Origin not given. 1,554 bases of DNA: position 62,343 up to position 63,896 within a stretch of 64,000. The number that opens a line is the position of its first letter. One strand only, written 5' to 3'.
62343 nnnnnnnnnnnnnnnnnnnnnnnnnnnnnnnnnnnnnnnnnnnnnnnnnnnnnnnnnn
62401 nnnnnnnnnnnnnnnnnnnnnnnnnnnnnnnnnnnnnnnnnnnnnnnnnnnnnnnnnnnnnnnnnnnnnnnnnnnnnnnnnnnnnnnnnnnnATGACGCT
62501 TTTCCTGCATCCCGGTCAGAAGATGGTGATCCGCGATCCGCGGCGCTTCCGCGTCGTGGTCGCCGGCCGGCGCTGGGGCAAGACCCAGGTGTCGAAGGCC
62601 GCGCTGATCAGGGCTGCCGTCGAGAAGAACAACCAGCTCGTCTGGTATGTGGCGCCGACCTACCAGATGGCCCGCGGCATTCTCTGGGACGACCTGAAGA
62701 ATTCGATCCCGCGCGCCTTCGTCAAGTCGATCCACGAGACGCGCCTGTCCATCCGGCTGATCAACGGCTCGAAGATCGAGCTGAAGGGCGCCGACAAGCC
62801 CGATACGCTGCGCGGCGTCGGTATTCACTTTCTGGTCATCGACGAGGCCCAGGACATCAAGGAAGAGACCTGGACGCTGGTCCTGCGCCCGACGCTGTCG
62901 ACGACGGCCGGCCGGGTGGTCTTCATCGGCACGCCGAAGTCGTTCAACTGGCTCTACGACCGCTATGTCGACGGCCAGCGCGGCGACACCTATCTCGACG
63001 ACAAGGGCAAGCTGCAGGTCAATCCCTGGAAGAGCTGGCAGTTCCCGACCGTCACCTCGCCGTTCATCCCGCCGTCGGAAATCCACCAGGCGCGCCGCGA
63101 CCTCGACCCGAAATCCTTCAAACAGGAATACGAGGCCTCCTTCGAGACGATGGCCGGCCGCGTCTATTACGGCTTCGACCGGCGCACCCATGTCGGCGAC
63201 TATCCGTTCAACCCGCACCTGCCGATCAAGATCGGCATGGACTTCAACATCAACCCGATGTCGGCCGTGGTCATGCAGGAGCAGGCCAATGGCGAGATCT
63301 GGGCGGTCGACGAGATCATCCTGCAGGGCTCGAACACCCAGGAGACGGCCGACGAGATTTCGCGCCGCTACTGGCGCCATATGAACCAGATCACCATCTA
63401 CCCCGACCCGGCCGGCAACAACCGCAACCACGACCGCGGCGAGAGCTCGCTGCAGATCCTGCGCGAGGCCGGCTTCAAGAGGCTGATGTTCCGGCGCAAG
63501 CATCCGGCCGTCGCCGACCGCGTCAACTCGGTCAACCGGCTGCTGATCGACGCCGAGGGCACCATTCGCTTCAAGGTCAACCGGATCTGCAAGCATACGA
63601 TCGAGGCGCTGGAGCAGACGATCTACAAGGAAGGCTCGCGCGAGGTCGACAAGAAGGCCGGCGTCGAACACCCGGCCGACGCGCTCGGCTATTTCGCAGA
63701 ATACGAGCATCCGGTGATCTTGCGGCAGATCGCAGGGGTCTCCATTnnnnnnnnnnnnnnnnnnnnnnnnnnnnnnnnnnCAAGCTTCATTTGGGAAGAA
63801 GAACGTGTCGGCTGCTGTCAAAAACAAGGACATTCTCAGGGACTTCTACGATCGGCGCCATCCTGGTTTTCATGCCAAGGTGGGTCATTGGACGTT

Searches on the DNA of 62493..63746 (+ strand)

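Call 59: search_dna_similar(query=L029:3135-3227:+, collection=plasmids, mode=distant, max_rows=25, max_evalue=10, rows=spread)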
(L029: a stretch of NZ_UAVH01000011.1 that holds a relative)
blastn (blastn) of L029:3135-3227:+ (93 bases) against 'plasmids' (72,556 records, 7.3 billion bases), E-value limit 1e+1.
Records with a match: 804; places in all: 3757; records where one place covers at least 80% of the query: 571.
Best place of each record, by identity: >=99% 182; 95-99% 71; 90-95% 10; 80-90% 518; 60-80% 23.
By first word of the organism name: Klebsiella 313; Escherichia 237; Enterobacter 92; Yersinia 62; Salmonella 49; Citrobacter 25; Cronobacter 10; Shigella 8; Clostridium 2; Kluyvera 1; and 5 more.
By predicted mobility (MOB-suite, as given by PLSDB): non-mobilizable 760; conjugative 28; mobilizable 16.
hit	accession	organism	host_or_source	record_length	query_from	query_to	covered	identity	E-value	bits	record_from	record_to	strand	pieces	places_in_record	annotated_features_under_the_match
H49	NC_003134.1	Yersinia pestis CO92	-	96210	1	93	100%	100.0%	6e-40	168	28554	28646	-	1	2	none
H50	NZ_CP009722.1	Yersinia pestis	human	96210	1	93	100%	100.0%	6e-40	168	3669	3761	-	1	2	none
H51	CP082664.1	Salmonella enterica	chicken breast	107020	1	93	100%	100.0%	6e-40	168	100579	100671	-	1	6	none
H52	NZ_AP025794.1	Enterobacter hormaechei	Homo sapiens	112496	1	93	100%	100.0%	6e-40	168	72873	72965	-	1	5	none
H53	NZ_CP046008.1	Escherichia coli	swine,mixed culture,feces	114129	1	93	100%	100.0%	6e-40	168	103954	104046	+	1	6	none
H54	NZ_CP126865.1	Enterobacter hormaechei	Dog,isolated bacterial culture,central ...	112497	1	93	100%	100.0%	6e-40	168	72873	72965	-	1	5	none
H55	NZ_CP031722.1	Enterobacter hormaechei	Homo sapiens,Pure Culture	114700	1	93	100%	97.9%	3e-37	160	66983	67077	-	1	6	none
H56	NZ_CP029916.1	Salmonella enterica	-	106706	1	93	100%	97.8%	3e-37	159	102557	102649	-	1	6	none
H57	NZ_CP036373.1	Klebsiella pneumoniae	Homo sapiens,Culture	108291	1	81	87%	86.4%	3e-18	98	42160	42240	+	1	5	none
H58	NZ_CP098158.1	Klebsiella pneumoniae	Canis lupus familiaris,Rectal swab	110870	1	81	87%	86.4%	3e-18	98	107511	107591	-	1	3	none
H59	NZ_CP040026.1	Klebsiella pneumoniae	Homo sapiens,blood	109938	1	81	87%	86.4%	3e-18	98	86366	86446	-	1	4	none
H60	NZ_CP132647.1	Klebsiella pneumoniae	Homo sapiens,wound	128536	1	81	87%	86.4%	3e-18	98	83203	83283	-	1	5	none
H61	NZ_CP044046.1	Klebsiella pneumoniae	Homo sapiens,clinical isolate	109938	1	81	87%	85.2%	4e-17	93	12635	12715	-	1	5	none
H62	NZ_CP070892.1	Klebsiella pneumoniae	Homo sapiens,blood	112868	1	81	87%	85.2%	4e-17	93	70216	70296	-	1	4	none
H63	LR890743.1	Klebsiella pneumoniae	Homo sapiens,fluid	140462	1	81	87%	85.2%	4e-17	93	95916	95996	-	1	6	none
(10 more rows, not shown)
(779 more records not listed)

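Call 60: get_annotated_region(hit=H49, flank=20000)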
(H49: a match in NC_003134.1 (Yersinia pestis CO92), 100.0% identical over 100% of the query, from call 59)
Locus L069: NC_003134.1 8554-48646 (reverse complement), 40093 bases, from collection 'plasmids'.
description: Yersinia pestis CO92 plasmid pMT1, complete sequence
organism: Yersinia pestis CO92 (NCBI taxid 214092)
taxonomy: Bacteria; Pseudomonadota; Gammaproteobacteria; Enterobacterales; Yersiniaceae; Yersinia; Yersinia pestis; Yersinia pestis CO92
host: -; source: -; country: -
typing (MOB-suite, as given by PLSDB): non-mobilizable; replicon IncFIB
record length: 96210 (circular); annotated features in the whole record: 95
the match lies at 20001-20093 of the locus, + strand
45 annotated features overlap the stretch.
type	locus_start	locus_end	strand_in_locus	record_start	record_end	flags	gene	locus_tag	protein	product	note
CDS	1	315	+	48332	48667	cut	-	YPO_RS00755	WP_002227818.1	hypothetical protein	-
CDS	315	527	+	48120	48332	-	-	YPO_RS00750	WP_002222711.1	hypothetical protein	-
CDS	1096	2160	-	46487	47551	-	repA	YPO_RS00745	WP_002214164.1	replication protein RepA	-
CDS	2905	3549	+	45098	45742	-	-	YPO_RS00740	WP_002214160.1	hypothetical protein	-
CDS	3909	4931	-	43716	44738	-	-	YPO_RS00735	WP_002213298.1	ABC transporter substrate-binding protein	-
CDS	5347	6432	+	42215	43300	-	-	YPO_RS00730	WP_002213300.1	metallophosphoesterase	-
CDS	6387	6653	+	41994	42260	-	-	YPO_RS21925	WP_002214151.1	hypothetical protein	-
CDS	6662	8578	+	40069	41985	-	-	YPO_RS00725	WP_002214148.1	AAA family ATPase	GO:0006302 - double-strand break repair [Evidence IEA]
CDS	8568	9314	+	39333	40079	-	-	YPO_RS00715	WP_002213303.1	hypothetical protein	-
CDS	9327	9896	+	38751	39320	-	-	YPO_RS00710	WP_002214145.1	hypothetical protein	-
CDS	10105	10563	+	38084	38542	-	tnpA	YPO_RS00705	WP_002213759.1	IS200/IS605-like element IS1541A family transposase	GO:0006313 - DNA transposition [Evidence IEA]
CDS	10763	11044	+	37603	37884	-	-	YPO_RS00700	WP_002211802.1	hypothetical protein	-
CDS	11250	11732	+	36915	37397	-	-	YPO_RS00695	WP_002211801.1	hypothetical protein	-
CDS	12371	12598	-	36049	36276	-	-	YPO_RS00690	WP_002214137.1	hypothetical protein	-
CDS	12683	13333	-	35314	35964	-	-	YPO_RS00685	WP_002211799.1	hypothetical protein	-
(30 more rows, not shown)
